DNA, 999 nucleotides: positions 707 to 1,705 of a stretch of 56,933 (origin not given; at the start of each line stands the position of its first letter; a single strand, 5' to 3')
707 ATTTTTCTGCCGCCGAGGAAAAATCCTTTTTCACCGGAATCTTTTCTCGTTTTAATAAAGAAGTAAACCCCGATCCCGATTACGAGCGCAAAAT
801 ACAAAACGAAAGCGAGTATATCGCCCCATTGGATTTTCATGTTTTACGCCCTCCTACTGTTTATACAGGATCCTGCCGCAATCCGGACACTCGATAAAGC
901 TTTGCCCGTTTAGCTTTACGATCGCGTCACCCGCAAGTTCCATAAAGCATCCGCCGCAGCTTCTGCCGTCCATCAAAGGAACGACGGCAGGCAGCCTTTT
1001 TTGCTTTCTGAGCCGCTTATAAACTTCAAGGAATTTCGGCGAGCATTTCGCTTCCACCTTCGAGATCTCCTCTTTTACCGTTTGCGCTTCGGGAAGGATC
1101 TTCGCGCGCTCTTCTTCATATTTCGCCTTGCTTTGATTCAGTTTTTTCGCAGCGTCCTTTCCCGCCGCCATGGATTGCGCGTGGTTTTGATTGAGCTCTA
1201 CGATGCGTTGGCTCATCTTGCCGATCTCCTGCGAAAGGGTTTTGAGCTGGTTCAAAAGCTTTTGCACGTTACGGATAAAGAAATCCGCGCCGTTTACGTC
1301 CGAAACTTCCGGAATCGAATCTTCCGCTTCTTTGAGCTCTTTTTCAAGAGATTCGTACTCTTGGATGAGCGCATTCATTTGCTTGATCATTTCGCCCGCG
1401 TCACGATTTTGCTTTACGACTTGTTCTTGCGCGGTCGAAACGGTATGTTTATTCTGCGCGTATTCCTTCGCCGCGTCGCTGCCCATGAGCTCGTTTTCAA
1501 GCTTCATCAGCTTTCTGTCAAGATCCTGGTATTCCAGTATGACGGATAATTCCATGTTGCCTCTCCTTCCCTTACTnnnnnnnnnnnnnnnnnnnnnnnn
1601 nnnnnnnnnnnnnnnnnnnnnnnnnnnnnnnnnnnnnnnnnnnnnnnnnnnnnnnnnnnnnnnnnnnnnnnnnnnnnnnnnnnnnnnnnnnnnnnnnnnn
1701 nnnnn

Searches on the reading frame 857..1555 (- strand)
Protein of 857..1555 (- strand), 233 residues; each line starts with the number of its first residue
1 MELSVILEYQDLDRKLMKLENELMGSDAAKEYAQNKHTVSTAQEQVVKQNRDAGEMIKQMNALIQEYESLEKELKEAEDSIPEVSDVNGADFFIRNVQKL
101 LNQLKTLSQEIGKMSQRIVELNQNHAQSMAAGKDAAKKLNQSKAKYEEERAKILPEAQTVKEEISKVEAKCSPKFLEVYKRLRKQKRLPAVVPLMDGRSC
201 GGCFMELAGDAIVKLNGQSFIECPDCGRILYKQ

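Call 16: search_protein_families(library=pfam, proteins=[window:857-1555:-], max_evalue=0.01)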
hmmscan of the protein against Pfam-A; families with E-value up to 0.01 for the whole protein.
window:857-1555:- (233 aa): 3 families
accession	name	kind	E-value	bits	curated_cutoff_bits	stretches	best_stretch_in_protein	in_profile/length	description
PF02591.20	Zn_ribbon_9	-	1.2e-07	32.2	29.1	1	199-230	1-33/33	C4-type zinc ribbon domain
PF00435.27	Spectrin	-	0.00066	20.6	29.9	0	95-159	34-98/105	Spectrin repeat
PF25177.1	Talin_VBS2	-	0.006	17.4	24.2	1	31-115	4-78/116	Talin VBS2 domain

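Call 68: find_encoding_contigs(protein=window:857-1555:-, flank=3000, max_places=4)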
Protein window:857-1555:- (233 aa): 4 contigs read that carry it; 2 places shown.
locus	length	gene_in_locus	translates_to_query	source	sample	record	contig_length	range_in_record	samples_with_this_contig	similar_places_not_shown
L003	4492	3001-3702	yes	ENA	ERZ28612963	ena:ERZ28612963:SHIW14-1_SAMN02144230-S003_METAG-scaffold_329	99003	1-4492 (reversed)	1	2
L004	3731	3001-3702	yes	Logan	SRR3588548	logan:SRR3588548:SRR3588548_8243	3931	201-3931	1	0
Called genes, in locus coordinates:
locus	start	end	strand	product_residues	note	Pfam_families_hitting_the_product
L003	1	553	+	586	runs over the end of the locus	PF01807:Zn_ribbon_DnaG, PF08275:DNAG_N, PF01751:Toprim, PF13155:Toprim_2, PF13362:Toprim_3, PF13662:Toprim_4, PF10410:DnaB_bind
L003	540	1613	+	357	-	PF03979:Sigma70_r1_1 (weak), PF00140:Sigma70_r1_2, PF04542:Sigma70_r2, PF04539:Sigma70_r3, PF04545:Sigma70_r4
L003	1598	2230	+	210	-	PF12847:Methyltransf_18, PF04816:TrmK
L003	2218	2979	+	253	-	PF01784:DUF34_NIF3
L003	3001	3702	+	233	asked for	PF02591:Zn_ribbon_9 (weak)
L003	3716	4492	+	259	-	?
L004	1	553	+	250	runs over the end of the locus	?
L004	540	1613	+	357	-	PF03979:Sigma70_r1_1 (weak), PF00140:Sigma70_r1_2, PF04542:Sigma70_r2, PF04539:Sigma70_r3, PF04545:Sigma70_r4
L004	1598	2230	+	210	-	PF12847:Methyltransf_18, PF04816:TrmK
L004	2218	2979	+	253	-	PF01784:DUF34_NIF3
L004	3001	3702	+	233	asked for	PF02591:Zn_ribbon_9 (weak)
